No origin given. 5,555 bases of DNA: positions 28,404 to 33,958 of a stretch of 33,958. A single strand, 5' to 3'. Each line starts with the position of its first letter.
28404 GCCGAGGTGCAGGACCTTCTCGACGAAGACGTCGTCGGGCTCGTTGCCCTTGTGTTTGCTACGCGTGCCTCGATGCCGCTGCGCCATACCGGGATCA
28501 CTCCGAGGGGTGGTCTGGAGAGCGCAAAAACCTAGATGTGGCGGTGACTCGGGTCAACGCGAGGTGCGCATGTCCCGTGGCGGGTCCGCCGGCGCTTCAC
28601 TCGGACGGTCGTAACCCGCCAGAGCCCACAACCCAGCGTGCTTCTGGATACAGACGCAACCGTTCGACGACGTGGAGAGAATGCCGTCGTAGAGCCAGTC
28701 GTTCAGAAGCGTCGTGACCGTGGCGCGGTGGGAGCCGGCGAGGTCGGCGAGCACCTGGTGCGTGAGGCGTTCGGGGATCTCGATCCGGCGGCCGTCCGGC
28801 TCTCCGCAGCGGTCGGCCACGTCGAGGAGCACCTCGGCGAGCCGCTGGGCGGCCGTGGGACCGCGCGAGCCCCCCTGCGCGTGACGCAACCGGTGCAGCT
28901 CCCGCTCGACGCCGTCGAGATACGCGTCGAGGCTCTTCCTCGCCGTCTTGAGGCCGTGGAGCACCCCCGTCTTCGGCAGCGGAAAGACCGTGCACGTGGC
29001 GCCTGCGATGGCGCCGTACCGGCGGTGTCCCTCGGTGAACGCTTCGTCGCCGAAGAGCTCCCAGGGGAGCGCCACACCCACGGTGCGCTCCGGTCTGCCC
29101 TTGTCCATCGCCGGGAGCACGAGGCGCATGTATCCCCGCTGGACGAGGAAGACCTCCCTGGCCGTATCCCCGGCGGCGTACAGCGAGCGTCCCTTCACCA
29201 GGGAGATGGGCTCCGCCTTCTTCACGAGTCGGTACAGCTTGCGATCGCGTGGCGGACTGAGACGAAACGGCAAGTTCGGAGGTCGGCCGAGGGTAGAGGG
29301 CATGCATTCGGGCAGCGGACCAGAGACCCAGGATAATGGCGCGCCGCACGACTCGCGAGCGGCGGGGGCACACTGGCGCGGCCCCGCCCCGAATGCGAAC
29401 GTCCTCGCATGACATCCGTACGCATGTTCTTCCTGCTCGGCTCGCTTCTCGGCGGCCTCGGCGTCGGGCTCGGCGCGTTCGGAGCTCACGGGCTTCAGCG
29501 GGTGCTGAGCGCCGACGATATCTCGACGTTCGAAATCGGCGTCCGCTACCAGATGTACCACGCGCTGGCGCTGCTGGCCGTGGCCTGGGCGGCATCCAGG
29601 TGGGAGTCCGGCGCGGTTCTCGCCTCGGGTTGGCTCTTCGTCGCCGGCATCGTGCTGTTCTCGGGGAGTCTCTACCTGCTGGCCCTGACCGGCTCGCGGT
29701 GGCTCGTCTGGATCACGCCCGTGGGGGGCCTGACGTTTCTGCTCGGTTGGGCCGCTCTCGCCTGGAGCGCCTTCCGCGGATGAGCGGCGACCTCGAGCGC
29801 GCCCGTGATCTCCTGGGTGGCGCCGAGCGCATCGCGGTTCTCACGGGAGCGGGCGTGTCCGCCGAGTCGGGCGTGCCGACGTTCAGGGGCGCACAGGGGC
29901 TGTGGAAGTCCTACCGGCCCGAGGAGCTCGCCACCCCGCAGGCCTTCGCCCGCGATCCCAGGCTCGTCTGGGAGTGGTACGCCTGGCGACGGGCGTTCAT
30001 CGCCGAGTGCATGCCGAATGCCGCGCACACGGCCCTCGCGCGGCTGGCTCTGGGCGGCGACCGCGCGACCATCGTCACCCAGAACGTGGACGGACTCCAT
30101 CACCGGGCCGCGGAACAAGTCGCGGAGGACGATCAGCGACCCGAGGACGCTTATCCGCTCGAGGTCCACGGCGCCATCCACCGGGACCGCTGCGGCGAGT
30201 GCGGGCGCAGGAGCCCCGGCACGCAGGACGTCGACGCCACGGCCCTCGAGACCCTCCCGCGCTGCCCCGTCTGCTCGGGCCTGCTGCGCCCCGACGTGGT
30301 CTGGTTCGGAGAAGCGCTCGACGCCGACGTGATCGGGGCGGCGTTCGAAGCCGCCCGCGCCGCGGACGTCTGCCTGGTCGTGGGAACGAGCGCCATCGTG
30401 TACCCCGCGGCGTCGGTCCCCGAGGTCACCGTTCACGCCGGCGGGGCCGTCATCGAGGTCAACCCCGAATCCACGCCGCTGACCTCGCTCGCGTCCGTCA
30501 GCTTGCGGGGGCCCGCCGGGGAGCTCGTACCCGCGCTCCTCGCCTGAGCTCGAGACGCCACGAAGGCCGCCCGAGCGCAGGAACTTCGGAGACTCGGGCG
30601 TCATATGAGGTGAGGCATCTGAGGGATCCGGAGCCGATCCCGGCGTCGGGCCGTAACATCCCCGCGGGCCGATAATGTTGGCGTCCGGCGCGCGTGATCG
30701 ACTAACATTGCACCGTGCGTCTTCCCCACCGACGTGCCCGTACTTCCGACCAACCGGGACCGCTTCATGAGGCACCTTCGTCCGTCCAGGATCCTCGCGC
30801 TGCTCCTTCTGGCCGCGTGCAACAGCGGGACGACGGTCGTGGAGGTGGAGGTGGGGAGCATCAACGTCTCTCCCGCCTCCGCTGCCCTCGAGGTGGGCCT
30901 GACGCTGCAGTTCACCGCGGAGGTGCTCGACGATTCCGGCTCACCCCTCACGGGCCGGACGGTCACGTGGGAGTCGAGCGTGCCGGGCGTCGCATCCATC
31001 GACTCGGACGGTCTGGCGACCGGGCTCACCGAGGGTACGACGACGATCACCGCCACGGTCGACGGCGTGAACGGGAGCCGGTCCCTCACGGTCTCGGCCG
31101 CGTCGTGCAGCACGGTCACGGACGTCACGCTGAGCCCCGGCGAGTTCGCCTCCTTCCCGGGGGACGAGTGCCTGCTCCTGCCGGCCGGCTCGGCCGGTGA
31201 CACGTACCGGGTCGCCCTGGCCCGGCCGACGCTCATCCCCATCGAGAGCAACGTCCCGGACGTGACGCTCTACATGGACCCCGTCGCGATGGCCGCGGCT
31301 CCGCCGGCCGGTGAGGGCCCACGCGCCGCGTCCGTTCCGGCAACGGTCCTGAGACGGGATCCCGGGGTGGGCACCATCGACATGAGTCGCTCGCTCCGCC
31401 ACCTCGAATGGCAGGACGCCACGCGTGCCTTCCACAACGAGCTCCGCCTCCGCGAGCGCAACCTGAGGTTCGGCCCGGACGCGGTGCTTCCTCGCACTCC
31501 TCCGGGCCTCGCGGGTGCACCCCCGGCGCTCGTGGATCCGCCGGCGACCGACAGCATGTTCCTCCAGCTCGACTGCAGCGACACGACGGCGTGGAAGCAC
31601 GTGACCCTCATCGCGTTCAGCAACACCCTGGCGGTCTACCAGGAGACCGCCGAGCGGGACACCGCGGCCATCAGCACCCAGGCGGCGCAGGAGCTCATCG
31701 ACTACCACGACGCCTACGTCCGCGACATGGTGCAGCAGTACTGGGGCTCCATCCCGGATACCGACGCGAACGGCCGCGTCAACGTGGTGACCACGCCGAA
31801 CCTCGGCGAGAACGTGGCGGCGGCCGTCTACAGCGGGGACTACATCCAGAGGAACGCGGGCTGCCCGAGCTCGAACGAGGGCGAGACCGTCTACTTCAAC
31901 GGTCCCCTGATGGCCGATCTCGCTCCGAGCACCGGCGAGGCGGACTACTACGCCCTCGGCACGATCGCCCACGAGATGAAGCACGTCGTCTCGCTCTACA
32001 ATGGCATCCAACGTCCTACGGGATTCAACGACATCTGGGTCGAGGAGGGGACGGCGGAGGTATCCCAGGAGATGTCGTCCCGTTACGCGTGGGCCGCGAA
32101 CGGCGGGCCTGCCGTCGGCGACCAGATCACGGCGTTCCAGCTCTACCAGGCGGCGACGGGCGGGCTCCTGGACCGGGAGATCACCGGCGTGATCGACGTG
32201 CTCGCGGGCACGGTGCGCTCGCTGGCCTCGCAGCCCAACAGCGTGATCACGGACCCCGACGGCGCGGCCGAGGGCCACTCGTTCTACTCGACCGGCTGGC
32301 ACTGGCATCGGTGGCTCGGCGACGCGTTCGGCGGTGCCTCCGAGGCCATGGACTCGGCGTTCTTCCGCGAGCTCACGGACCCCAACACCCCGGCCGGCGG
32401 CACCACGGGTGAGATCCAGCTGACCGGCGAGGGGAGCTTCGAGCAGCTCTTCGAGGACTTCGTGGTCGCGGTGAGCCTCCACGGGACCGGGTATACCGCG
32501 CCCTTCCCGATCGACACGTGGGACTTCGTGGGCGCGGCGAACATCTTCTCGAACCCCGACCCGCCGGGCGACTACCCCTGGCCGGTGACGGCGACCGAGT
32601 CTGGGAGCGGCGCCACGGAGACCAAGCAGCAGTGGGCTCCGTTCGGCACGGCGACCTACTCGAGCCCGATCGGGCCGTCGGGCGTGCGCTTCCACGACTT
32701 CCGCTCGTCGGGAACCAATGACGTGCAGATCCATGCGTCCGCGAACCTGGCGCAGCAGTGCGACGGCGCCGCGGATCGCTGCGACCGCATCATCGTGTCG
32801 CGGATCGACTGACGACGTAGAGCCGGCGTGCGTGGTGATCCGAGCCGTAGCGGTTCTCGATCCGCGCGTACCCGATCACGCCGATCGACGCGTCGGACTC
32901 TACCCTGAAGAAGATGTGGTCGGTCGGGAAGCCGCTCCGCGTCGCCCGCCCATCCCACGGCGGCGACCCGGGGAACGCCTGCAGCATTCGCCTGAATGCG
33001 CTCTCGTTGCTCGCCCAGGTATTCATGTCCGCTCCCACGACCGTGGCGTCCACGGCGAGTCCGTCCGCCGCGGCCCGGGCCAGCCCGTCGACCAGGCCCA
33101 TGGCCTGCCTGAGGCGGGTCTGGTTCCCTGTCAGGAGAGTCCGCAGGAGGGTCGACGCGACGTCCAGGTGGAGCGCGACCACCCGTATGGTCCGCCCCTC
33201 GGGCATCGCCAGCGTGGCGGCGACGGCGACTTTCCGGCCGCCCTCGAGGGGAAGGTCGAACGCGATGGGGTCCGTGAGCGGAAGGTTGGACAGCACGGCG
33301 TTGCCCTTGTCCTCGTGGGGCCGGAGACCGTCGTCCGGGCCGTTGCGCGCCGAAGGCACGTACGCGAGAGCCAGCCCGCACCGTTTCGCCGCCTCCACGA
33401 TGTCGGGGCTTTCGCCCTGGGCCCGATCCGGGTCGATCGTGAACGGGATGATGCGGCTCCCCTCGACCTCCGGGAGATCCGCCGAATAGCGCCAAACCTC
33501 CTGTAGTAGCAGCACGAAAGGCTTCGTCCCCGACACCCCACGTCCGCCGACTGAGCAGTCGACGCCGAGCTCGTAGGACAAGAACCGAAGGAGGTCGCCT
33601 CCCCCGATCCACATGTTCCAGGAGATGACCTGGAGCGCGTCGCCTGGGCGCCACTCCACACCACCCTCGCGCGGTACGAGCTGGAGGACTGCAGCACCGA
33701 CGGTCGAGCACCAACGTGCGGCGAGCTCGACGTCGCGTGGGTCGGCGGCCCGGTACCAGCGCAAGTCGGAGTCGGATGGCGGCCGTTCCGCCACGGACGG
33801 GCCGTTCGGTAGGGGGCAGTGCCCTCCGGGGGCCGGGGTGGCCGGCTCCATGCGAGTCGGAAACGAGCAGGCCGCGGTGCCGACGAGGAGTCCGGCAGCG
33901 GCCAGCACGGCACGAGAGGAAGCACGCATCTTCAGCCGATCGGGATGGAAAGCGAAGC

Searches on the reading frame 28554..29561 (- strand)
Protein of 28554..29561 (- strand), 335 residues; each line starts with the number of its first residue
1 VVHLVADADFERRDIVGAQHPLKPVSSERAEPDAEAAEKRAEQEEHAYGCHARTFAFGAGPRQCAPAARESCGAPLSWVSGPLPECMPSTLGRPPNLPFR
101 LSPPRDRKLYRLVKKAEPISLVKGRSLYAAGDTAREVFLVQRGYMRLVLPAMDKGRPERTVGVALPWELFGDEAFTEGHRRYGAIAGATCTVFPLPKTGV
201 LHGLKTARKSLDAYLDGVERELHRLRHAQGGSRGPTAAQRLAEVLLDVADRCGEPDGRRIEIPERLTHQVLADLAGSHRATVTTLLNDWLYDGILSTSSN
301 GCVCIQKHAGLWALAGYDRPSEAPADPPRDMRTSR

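Call 8: search_protein_families(library=pfam, proteins=[window:28554-29561:-])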
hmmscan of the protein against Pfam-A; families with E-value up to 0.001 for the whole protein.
window:28554-29561:- (335 aa): 2 families
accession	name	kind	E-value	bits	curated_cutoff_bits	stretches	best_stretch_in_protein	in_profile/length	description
PF13545.12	HTH_Crp_2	-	1.3e-11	44.7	27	1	239-313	1-69/70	Crp-like helix-turn-helix domain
PF00027.35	cNMP_binding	-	1.1e-06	29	27.5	1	120-200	3-82/89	Cyclic nucleotide-binding domain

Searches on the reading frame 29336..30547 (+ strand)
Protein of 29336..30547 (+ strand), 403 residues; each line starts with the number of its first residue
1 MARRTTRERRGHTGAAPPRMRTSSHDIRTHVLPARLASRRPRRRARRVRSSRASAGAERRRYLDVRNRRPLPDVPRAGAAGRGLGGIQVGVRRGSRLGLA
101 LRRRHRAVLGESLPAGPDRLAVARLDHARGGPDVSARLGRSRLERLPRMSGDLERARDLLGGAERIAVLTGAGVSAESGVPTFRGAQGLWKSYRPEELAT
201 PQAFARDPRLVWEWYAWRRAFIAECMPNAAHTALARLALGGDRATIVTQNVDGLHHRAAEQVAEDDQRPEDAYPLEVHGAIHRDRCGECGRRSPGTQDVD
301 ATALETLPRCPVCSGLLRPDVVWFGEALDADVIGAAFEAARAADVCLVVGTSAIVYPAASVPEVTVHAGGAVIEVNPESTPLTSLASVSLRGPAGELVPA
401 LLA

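Call 8: search_protein_families(library=pfam, proteins=[window:29336-30547:+])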
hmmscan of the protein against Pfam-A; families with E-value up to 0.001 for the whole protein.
window:29336-30547:+ (403 aa): 1 family
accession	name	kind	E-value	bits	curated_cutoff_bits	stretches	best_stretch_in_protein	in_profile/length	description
PF02146.23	SIR2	-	2.1e-45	155.3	24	1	171-357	1-180/180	Sir2 family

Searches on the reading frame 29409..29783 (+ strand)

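Call 46: search_protein_families(library=pfam, proteins=[window:29409-29783:+])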
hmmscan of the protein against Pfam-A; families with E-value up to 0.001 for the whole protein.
window:29409-29783:+ (124 aa): 1 family
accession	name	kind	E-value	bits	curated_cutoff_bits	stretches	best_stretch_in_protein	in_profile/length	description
PF04241.20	DUF423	-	8.8e-32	109.6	25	1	21-107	1-86/86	Protein of unknown function (DUF423)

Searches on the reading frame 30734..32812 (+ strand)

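Call 8: search_protein_families(library=pfam, proteins=[window:30734-32812:+])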
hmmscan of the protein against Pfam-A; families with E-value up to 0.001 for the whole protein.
window:30734-32812:+ (692 aa): 2 families
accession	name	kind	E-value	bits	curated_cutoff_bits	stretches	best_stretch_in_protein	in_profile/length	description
PF02368.24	Big_2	-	6.8e-15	55.2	22.8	1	40-120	2-79/79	Bacterial Ig-like domain (group 2)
PF22359.2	Big-like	-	0.00053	20.6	27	0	75-122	1-48/48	Bacterial Ig-like domain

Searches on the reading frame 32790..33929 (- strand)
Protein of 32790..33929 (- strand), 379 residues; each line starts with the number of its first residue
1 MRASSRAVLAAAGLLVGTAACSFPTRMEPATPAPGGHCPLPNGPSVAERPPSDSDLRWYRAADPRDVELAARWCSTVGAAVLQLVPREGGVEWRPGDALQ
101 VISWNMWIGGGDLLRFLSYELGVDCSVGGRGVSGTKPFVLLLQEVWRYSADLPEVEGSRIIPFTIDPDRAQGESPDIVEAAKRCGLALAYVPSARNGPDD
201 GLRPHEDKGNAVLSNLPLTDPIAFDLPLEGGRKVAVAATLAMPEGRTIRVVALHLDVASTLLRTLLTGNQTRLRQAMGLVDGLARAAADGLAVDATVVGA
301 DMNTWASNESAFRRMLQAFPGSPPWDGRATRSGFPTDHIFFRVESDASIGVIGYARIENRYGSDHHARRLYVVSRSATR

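Call 28: find_encoding_contigs(protein=window:32790-33929:-, flank=10000, max_places=10)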
Protein window:32790-33929:- (379 aa): 1 contig read that carries it; 1 place shown.
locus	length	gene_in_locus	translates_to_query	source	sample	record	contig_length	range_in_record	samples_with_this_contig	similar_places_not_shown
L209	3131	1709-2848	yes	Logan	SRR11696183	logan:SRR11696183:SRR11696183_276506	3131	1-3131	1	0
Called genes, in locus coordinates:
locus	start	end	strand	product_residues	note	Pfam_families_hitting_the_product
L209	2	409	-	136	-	?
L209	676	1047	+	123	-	-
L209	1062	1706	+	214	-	-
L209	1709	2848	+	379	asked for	PF03372:Exo_endo_phos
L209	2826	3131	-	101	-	?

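Call 46: search_protein_families(library=pfam, proteins=[window:32790-33929:-])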
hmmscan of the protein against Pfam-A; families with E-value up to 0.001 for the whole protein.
window:32790-33929:- (379 aa): 1 family
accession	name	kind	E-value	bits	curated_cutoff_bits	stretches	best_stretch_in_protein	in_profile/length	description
PF03372.29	Exo_endo_phos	-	7.8e-08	32.8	24.5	1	103-365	2-225/225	Endonuclease/Exonuclease/phosphatase family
